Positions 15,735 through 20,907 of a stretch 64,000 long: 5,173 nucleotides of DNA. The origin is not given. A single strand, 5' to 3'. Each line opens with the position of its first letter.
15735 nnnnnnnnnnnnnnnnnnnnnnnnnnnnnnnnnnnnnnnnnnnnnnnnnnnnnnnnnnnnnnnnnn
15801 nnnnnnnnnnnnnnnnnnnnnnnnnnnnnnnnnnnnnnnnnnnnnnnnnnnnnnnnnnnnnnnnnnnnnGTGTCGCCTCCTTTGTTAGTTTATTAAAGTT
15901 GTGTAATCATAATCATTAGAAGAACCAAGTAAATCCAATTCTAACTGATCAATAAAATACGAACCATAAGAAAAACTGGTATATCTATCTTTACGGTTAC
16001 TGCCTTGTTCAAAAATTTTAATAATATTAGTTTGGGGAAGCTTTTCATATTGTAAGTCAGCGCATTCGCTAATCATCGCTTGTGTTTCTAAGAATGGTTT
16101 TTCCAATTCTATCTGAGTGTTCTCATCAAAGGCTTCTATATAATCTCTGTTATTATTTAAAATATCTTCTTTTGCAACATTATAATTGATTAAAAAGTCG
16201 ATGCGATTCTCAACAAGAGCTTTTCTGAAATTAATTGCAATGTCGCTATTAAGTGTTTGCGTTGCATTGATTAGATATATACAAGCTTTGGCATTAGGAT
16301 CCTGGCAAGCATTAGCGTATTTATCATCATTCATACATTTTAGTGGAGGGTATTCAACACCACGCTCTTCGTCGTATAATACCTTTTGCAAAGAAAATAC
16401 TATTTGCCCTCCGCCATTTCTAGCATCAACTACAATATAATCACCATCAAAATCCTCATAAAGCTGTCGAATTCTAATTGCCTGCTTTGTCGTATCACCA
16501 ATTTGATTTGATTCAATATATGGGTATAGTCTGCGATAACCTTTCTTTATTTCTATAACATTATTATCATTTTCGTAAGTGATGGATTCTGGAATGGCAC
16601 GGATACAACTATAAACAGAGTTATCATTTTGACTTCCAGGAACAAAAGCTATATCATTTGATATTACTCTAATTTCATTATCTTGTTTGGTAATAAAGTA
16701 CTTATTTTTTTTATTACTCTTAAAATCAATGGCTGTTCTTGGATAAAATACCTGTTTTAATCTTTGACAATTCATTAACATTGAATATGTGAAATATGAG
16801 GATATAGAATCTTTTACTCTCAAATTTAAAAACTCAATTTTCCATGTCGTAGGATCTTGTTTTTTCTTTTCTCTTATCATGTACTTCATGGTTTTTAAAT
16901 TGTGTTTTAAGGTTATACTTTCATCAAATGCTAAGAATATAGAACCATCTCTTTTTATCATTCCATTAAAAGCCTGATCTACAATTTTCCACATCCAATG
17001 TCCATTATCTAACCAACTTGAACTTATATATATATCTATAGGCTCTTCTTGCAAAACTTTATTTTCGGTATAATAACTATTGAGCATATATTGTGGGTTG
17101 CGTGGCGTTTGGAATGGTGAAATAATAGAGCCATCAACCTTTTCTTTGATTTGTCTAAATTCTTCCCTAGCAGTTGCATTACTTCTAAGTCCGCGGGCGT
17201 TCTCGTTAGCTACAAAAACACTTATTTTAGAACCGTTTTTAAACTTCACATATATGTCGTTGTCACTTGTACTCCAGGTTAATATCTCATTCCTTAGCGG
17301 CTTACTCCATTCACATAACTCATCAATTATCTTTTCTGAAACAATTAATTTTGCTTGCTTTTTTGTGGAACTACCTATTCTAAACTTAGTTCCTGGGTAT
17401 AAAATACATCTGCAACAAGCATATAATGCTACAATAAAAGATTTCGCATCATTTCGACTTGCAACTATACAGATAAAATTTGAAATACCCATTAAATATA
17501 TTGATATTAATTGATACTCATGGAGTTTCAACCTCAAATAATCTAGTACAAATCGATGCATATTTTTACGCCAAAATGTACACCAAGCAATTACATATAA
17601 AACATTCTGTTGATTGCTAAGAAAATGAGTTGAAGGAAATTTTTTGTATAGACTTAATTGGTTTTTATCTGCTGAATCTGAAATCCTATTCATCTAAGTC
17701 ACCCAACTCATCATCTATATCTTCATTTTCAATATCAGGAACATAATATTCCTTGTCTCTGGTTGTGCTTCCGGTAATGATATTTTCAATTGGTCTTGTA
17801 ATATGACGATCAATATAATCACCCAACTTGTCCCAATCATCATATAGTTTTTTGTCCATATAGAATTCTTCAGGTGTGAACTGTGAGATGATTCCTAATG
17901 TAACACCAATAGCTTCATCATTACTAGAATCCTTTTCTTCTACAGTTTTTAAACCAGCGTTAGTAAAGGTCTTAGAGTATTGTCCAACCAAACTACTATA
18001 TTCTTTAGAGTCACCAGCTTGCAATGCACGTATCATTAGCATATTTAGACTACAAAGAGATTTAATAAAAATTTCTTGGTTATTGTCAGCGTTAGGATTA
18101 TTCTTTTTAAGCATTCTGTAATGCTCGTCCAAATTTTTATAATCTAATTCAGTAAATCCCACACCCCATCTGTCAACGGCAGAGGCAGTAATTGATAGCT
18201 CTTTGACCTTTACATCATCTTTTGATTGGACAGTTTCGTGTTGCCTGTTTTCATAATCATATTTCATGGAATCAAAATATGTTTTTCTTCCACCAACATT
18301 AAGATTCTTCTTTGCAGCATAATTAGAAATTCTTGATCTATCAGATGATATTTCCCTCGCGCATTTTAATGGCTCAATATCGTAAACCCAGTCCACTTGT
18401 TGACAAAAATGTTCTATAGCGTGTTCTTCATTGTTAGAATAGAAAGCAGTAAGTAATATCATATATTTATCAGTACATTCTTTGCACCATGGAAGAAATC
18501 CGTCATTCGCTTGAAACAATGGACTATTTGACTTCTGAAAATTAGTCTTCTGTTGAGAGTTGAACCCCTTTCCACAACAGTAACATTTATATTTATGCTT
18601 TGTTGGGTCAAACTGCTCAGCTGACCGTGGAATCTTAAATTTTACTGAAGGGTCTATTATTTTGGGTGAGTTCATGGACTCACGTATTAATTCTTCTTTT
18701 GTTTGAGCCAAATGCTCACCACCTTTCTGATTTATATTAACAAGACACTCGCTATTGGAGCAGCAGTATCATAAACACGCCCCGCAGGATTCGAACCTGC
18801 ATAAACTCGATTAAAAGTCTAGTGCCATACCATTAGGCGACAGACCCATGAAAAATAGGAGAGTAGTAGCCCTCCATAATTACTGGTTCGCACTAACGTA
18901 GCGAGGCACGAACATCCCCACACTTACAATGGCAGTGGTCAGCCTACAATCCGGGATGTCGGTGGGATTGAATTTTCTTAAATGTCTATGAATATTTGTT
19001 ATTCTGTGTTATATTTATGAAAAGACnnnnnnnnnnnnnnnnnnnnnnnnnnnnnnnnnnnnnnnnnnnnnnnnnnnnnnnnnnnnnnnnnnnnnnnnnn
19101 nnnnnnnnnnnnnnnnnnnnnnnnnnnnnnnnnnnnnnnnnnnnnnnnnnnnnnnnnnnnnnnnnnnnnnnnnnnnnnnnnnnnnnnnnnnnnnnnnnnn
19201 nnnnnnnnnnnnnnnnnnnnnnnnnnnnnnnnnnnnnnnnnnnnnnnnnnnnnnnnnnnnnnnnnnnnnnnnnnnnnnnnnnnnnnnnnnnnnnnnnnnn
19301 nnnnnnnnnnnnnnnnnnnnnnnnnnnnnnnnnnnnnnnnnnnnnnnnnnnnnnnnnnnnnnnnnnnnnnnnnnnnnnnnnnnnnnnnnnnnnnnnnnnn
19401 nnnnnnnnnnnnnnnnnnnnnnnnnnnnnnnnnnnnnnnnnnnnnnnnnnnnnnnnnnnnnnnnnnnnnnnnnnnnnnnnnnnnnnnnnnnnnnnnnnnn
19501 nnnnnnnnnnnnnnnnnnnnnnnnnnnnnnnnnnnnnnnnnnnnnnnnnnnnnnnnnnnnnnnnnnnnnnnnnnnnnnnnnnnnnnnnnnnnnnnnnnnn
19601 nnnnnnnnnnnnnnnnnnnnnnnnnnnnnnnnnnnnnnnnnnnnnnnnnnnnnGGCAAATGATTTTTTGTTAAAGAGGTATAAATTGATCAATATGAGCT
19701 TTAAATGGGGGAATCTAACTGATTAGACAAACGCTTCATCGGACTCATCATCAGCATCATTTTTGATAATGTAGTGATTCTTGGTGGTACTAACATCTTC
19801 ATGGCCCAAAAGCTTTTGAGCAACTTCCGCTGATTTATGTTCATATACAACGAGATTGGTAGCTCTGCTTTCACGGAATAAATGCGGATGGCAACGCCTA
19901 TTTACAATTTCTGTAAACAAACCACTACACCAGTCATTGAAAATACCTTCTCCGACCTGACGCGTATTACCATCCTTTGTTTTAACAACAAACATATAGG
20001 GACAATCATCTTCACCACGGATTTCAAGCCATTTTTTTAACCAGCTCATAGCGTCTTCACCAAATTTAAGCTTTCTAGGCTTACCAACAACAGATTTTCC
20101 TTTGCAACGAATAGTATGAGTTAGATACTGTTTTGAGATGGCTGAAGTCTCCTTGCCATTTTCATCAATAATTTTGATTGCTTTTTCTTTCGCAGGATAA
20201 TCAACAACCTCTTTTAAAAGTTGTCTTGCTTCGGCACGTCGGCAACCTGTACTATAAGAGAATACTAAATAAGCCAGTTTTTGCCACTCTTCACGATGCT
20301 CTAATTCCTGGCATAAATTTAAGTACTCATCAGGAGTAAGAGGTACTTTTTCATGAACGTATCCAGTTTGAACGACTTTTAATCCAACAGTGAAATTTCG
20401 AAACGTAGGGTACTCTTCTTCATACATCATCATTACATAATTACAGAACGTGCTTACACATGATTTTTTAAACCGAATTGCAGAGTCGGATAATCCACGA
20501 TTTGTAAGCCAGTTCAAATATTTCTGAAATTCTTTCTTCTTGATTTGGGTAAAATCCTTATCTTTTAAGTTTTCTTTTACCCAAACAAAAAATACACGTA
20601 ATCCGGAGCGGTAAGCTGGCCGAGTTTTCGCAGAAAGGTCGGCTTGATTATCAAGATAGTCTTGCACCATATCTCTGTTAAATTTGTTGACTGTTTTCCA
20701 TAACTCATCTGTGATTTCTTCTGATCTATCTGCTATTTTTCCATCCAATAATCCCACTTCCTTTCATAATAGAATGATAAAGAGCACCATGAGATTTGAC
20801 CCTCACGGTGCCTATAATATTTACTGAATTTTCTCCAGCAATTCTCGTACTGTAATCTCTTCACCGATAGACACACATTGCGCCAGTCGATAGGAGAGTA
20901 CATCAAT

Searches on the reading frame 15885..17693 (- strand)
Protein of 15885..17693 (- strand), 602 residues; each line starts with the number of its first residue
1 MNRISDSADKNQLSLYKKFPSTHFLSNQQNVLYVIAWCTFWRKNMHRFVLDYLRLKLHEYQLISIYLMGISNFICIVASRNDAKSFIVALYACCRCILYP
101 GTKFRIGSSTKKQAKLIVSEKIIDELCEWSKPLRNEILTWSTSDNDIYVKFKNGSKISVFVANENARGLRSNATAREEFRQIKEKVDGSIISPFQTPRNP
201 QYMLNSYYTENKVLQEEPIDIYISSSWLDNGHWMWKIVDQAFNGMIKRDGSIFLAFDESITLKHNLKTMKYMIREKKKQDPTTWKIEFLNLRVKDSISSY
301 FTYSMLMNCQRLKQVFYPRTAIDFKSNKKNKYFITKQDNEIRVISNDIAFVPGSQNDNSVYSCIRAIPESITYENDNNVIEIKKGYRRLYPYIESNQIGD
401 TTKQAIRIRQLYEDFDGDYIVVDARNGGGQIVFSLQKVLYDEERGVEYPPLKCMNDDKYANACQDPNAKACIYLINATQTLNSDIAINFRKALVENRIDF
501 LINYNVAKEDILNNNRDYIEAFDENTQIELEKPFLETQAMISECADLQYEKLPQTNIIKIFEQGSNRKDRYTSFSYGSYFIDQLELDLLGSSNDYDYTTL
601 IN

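Call 18: search_protein_families(library=phrogs, proteins=[window:15885-17693:-], max_evalue=0.001)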
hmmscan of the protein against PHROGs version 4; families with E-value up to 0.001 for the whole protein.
window:15885-17693:- (602 aa): 4 families
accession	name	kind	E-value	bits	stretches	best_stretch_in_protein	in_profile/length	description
phrog_26582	-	unknown function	2.9e-39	136.4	1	294-597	64-350/363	-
phrog_15503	-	unknown function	3.4e-35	122.6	1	27-230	37-242/245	-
phrog_24618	-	unknown function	3.2e-30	106.5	1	398-582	24-209/230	-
phrog_5989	-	head and packaging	2.8e-07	31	1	55-172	140-253/347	terminase large subunit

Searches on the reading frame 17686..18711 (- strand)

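Call 18: search_protein_families(library=phrogs, proteins=[window:17686-18711:-], max_evalue=0.001)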
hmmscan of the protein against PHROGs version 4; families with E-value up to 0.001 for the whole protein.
window:17686-18711:- (341 aa): 1 family
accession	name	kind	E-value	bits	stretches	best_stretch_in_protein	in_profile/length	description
phrog_3314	-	unknown function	1.5e-28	101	1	38-324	4-276/286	-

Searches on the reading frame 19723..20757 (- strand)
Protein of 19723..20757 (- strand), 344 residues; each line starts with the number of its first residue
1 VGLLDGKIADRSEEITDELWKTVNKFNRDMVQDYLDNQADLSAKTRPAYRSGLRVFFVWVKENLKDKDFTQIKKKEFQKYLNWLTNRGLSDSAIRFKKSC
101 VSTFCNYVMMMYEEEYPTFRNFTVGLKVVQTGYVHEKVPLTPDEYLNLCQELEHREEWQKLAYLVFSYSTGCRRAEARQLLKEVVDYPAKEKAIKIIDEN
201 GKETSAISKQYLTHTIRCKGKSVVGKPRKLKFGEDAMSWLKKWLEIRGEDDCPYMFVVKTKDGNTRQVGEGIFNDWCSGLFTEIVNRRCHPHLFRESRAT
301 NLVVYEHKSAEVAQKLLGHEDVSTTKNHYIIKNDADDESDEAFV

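Call 18: search_protein_families(library=phrogs, proteins=[window:19723-20757:-], max_evalue=0.001)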
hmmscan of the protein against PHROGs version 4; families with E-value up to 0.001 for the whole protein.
window:19723-20757:- (344 aa): 3 families
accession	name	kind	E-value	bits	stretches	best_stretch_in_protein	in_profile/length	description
phrog_1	-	integration and excision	2.4e-35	123.9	1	28-340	167-441/611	integrase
phrog_216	-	integration and excision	4.1e-13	50.1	1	107-331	25-223/301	integrase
phrog_36816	-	unknown function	0.00063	20.8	0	21-184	12-175/182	-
